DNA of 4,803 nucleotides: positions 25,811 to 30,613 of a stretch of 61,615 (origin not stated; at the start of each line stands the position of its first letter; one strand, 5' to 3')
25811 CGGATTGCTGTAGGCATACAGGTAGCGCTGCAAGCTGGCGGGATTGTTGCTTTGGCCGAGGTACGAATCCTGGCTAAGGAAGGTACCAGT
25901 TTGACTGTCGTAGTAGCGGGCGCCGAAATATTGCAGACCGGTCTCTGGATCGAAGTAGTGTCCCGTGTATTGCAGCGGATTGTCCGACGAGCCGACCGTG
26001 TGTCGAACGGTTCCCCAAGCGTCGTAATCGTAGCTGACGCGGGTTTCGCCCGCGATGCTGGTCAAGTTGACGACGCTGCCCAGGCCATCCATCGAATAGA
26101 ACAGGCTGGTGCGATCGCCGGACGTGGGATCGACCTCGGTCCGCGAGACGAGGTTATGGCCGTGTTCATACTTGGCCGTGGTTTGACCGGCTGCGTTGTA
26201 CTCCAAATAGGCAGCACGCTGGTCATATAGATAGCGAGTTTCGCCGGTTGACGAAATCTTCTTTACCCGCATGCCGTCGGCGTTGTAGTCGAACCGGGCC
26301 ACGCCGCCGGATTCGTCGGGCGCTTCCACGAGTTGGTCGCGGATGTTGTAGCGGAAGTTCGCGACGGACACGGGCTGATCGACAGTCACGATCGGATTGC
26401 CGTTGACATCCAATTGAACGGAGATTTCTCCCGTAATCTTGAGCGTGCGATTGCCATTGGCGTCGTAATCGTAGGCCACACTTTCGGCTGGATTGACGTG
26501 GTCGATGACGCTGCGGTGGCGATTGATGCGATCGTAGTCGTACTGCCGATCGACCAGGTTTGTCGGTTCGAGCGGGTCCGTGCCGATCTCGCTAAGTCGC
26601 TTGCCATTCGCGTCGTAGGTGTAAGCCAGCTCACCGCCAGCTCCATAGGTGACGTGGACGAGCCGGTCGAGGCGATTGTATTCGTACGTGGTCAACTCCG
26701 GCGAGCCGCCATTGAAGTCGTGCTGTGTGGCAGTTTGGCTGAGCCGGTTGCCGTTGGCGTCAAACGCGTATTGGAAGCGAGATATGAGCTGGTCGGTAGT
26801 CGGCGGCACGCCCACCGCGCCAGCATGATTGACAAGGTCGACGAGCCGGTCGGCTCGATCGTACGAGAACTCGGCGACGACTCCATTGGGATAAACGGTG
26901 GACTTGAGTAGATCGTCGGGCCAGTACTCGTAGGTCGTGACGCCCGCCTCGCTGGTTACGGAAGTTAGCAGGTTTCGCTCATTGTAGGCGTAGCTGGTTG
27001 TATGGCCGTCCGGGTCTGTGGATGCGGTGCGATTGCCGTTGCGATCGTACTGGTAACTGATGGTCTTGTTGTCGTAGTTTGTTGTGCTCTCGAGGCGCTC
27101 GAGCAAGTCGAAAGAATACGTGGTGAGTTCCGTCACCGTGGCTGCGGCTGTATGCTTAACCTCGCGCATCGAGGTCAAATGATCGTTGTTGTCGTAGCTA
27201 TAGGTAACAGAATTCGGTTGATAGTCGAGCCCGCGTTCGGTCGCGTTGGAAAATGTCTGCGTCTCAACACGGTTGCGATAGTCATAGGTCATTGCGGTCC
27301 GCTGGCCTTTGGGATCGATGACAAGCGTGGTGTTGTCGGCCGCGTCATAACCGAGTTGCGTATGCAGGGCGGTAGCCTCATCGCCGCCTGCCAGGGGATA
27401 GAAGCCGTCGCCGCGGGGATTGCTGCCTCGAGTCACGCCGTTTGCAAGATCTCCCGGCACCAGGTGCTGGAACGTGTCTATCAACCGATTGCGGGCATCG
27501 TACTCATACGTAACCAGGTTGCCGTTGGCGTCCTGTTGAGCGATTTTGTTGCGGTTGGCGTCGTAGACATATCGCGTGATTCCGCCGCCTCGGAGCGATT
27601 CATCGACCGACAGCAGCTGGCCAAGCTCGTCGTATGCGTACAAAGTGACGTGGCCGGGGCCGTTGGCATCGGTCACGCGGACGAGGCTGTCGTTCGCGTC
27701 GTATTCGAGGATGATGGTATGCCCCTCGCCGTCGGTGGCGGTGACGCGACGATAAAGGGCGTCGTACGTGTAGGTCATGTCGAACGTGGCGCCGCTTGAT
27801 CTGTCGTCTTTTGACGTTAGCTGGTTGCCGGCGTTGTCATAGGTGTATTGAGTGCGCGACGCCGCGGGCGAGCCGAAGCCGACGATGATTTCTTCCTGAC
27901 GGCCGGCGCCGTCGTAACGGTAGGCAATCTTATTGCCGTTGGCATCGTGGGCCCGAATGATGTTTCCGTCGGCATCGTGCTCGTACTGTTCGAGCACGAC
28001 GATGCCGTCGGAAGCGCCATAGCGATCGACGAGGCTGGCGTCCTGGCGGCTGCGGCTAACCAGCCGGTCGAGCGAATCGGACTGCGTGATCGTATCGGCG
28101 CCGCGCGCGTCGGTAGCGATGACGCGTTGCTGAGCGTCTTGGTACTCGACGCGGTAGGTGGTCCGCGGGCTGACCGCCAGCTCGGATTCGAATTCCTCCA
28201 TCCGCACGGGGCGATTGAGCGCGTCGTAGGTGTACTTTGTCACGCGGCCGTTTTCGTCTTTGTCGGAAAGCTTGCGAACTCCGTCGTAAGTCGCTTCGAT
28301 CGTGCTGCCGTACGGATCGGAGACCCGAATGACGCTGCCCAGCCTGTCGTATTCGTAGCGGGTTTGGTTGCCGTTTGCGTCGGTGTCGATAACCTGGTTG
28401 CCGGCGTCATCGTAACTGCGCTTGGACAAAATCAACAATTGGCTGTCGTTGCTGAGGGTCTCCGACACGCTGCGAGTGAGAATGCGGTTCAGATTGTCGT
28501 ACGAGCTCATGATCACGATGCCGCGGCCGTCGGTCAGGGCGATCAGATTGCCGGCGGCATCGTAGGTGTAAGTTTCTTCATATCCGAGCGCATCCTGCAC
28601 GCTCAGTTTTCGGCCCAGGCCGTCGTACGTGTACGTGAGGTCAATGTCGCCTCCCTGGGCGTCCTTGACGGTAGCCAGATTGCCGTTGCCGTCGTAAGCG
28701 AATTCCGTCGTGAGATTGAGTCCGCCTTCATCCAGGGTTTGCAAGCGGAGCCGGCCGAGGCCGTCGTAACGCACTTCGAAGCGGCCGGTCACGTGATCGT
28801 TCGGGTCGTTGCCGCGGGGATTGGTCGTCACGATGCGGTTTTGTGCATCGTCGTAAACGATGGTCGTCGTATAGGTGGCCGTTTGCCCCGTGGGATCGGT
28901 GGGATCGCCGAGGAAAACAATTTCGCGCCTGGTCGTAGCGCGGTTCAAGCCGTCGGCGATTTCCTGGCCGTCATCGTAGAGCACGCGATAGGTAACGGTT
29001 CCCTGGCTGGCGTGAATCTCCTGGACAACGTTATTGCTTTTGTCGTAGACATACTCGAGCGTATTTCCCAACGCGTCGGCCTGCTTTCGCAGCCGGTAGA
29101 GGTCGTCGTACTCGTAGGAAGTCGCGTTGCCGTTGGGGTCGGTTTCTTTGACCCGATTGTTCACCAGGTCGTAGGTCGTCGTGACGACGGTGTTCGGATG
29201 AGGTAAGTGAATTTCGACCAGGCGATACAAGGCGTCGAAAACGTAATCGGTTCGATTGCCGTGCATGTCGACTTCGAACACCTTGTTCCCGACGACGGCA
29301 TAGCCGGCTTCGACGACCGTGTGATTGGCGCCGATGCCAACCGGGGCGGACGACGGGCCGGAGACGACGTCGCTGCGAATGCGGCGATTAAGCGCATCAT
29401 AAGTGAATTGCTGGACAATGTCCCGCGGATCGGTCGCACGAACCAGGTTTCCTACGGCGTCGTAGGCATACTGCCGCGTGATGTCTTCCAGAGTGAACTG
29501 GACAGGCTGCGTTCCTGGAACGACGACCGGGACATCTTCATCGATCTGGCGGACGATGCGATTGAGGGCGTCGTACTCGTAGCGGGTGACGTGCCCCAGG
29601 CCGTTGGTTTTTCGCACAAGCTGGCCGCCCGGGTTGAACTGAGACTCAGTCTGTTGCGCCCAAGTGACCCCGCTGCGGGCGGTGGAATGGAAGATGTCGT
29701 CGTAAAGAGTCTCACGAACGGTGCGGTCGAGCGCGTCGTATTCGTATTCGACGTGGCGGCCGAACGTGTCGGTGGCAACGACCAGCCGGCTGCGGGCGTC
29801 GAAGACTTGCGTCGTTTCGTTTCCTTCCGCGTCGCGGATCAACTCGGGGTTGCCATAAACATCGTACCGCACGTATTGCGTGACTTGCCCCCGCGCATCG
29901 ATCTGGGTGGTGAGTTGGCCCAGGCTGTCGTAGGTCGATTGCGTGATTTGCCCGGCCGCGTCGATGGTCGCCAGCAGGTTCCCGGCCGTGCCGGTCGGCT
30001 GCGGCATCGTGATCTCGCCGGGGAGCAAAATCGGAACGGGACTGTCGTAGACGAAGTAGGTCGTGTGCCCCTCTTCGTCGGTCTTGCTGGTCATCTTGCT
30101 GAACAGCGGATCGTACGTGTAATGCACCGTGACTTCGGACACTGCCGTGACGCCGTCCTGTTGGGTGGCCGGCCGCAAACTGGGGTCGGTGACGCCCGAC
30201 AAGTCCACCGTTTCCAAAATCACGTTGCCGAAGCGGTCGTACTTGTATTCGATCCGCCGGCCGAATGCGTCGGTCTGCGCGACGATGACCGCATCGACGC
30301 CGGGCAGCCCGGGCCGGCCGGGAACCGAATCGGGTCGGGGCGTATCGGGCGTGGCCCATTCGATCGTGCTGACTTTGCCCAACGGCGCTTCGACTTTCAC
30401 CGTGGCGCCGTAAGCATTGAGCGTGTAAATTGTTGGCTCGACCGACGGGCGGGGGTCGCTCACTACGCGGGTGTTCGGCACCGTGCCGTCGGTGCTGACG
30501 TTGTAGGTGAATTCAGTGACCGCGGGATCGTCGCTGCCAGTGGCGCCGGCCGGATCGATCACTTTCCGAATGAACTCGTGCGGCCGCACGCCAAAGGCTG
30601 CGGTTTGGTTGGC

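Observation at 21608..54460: One uninterrupted 32.9-kb ORF (10,950 aa) that places ~7,600 aa of adhesin-type modules in front of a complete Rhs shell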

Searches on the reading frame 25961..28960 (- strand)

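Call 6: search_protein_families(library=pfam, proteins=[window:25961-28960:-], max_evalue=0.01)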
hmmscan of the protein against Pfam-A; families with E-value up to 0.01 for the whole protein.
window:25961-28960:- (1000 aa): 2 families
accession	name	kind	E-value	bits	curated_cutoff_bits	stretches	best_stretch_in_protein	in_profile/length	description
PF05593.20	RHS_repeat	-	1e-75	249.3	22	15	638-675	1-38/38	RHS Repeat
PF15283.12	DUF4595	-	2.5e-07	31.3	34.2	0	624-743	23-89/202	Domain of unknown function (DUF4595) with porin-like fold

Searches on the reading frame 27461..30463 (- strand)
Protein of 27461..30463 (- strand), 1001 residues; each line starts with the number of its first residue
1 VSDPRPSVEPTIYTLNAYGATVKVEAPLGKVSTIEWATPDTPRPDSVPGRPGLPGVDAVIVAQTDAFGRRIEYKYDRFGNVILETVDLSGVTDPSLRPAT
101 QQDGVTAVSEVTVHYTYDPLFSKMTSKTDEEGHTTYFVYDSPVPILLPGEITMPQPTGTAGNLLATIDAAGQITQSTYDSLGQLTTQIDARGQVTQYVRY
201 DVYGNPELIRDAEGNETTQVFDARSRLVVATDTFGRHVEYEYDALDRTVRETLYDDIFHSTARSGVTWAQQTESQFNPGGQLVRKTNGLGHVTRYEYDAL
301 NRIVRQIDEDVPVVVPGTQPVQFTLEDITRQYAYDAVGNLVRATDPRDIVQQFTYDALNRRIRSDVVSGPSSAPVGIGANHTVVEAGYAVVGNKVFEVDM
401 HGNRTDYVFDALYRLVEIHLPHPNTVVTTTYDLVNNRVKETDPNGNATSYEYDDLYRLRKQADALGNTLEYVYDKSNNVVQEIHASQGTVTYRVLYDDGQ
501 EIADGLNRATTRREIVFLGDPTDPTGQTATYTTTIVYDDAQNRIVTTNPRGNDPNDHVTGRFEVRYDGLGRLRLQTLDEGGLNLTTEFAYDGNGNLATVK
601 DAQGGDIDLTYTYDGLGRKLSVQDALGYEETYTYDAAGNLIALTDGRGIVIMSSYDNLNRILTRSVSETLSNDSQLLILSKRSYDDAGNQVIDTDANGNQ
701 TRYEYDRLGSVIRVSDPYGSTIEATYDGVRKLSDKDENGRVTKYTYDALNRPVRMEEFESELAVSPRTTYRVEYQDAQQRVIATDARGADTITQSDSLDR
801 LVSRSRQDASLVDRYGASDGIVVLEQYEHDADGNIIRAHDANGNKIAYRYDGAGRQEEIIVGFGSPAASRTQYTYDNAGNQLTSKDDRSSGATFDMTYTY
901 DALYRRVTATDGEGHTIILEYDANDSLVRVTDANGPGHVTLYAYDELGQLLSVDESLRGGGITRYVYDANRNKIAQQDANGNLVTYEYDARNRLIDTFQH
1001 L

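Call 5: search_protein_families(library=pfam, proteins=[window:27461-30460:-], max_evalue=0.01)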
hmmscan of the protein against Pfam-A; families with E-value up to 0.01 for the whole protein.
window:27461-30460:- (1000 aa): 1 family
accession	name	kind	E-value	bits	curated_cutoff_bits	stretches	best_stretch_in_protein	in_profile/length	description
PF05593.20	RHS_repeat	-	6.3e-93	304.1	22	18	177-214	1-37/38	RHS Repeat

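Call 11: search_protein_families(library=ncbifam, proteins=[window:27461-30463:-], max_evalue=0.01)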
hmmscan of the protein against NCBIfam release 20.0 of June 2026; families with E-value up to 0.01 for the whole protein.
window:27461-30463:- (1001 aa): 2 families
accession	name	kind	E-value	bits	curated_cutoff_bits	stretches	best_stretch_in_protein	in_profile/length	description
TIGR01643.1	YD_repeat_2x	repeat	5.6e-70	229.3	15.8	11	159-197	3-41/42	YD repeat-containing protein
NF041261.1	RHS_core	equivalog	3.6e-42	144.3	2000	4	435-751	416-712/1261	RHS element core protein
